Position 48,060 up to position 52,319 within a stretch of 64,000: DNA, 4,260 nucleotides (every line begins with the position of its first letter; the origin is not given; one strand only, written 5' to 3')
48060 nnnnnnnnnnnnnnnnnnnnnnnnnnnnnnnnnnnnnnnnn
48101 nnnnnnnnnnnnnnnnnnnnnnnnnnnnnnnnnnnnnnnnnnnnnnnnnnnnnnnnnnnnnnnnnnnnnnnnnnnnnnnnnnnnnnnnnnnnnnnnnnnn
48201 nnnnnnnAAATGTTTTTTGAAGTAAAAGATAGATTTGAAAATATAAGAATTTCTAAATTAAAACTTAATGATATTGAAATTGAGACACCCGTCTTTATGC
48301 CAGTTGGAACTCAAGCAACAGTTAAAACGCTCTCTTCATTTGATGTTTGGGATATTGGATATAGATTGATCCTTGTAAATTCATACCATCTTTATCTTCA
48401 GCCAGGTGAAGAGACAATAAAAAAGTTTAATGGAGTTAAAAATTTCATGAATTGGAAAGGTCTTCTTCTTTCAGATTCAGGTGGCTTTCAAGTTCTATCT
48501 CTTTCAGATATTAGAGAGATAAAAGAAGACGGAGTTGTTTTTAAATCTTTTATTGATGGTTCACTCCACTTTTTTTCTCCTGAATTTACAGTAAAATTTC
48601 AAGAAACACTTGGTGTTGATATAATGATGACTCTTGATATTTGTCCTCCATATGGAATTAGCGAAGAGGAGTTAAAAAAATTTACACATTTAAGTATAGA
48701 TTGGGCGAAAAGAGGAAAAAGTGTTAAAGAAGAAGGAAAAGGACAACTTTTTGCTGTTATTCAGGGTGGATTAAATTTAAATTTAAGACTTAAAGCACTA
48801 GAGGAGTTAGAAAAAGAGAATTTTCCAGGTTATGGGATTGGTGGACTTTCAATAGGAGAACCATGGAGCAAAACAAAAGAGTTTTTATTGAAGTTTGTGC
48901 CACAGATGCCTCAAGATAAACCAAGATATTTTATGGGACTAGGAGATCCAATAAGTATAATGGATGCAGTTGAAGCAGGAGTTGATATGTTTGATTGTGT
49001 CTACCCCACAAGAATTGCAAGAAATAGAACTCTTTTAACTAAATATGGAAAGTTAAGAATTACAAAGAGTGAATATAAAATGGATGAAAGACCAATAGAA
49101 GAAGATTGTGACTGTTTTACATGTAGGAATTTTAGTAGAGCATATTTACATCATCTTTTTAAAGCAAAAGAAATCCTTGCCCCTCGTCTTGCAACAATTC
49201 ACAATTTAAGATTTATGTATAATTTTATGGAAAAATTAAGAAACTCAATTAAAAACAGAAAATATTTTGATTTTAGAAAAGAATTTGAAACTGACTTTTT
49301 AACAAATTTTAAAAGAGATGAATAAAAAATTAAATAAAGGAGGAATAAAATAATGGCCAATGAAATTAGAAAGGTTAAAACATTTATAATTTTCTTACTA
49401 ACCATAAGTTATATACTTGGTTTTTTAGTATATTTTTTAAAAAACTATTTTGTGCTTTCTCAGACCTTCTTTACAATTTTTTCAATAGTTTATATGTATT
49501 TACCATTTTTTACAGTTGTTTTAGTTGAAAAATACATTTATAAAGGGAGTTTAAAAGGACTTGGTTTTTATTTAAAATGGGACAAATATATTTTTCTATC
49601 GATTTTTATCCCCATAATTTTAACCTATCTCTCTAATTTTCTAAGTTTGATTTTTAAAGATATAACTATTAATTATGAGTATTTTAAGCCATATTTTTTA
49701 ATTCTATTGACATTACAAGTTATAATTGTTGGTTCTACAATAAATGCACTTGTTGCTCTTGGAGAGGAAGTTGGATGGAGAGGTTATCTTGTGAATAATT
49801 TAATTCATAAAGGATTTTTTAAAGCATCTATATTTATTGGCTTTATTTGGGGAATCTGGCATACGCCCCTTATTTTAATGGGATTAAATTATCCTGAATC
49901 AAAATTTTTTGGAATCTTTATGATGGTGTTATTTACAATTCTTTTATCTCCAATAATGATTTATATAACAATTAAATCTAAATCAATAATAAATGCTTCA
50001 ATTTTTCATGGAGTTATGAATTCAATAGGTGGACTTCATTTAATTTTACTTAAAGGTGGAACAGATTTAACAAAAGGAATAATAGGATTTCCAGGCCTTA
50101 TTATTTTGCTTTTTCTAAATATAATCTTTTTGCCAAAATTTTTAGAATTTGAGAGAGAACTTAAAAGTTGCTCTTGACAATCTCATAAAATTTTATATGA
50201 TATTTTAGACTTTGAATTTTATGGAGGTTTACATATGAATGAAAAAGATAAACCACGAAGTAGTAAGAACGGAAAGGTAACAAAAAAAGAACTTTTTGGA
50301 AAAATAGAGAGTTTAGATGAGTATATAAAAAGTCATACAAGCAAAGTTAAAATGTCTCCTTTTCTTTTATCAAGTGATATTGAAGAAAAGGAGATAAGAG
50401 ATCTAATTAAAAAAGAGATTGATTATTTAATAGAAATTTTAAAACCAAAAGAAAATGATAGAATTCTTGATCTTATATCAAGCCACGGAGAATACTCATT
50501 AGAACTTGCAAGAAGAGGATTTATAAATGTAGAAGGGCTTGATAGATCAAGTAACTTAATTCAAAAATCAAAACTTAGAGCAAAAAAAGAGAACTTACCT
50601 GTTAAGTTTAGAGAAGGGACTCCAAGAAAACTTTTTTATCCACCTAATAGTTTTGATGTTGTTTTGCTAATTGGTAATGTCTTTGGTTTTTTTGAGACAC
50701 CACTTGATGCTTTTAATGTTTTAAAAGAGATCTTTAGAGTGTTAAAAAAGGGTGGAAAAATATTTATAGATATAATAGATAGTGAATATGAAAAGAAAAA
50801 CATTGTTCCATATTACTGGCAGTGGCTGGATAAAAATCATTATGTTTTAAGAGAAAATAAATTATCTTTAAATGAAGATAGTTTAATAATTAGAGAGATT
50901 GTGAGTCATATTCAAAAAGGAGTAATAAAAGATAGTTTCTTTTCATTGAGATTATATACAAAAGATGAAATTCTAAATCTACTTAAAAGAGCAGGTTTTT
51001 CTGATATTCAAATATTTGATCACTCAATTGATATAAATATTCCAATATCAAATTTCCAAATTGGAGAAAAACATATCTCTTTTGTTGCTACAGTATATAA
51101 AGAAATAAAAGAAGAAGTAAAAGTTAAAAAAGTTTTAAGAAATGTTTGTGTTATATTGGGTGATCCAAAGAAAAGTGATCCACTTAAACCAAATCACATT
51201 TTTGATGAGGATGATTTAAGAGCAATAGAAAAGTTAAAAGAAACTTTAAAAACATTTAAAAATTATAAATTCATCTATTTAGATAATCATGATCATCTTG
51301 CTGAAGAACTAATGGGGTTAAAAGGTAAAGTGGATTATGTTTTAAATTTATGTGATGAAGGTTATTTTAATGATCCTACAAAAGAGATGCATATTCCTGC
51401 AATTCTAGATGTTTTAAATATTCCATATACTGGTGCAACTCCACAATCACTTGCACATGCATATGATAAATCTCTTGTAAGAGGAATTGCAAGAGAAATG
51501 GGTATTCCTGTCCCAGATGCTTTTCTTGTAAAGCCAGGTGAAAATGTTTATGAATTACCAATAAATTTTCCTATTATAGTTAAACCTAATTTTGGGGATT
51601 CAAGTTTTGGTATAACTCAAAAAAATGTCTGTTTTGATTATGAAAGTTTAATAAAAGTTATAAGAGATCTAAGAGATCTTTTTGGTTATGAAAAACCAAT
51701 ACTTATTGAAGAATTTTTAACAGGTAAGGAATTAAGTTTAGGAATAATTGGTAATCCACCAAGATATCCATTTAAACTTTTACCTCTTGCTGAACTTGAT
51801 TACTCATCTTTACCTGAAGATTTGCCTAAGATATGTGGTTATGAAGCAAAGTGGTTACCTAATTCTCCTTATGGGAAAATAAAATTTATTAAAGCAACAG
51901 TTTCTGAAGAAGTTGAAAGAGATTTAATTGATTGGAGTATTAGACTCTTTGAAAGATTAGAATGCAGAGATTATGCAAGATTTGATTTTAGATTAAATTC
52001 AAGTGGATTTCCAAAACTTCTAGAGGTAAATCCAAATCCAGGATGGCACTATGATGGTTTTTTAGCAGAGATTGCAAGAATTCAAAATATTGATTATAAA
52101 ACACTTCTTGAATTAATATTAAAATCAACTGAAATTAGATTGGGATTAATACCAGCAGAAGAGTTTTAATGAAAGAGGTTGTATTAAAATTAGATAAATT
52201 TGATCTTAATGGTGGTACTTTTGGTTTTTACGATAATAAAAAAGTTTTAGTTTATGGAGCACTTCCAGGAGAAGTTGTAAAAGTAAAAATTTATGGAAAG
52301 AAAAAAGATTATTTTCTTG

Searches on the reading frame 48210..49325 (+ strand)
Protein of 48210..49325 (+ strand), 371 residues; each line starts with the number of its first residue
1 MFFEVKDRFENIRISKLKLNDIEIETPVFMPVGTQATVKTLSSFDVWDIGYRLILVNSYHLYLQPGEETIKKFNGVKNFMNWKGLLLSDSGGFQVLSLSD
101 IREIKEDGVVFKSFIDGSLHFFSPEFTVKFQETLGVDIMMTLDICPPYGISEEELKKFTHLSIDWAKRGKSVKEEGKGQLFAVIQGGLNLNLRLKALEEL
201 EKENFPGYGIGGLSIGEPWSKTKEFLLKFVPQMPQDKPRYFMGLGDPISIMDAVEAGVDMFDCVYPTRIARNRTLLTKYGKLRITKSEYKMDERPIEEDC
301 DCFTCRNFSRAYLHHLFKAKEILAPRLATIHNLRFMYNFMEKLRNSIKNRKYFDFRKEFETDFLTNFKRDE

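Call 55: search_protein_families(library=pfam, proteins=[window:48210-49325:+], max_evalue=0.001)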
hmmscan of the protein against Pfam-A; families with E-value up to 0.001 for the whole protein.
window:48210-49325:+ (371 aa): 1 family
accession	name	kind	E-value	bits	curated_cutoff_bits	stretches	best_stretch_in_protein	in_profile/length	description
PF01702.25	TGT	-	1.1e-135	452.8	26.3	1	12-361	3-353/357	Queuine tRNA-ribosyltransferase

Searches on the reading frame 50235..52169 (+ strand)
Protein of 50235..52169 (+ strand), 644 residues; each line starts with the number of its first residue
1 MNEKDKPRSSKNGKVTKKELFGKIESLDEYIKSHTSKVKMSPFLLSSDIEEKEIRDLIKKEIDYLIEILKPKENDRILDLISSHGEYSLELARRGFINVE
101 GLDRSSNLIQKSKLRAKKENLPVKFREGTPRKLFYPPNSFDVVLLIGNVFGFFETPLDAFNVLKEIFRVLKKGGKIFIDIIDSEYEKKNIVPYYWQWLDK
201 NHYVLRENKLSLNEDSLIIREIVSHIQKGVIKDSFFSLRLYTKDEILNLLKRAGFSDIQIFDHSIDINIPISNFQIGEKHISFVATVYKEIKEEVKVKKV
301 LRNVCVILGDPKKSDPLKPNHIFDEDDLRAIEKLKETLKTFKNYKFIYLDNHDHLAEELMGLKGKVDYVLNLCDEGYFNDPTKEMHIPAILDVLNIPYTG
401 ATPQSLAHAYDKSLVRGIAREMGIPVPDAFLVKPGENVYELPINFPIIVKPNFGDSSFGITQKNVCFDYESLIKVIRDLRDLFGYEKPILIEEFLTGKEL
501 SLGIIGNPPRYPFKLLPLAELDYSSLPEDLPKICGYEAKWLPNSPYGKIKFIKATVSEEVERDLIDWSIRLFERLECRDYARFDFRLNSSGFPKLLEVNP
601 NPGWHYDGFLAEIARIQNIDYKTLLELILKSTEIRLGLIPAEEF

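Call 55: search_protein_families(library=pfam, proteins=[window:50235-52169:+], max_evalue=0.001)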
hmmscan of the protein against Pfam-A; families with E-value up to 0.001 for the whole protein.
window:50235-52169:+ (644 aa): 8 families
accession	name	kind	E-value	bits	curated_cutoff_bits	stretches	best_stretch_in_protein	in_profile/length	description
PF07478.18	Dala_Dala_lig_C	-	1.5e-22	80.5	24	1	442-629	34-203/204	D-ala D-ala ligase C-terminus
PF13649.12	Methyltransf_25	-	1.2e-14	55.2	27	1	77-174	1-97/97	Methyltransferase domain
PF08241.18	Methyltransf_11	-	3.2e-14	53.7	21.2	1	82-178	5-95/95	Methyltransferase domain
PF13847.12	Methyltransf_31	-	1e-13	51.7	27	1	72-203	2-128/145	Methyltransferase domain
PF13489.12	Methyltransf_23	-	3e-09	37.3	27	1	56-258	7-162/164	Methyltransferase domain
PF01209.24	Ubie_methyltran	-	5.8e-09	36.1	20.1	1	64-178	38-151/233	ubiE/COQ5 methyltransferase family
PF08242.18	Methyltransf_12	-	7.1e-06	27.1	30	1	84-176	7-98/98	Methyltransferase domain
PF13535.11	ATP-grasp_4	-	0.00052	20.1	27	0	443-502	1-68/160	ATP-grasp domain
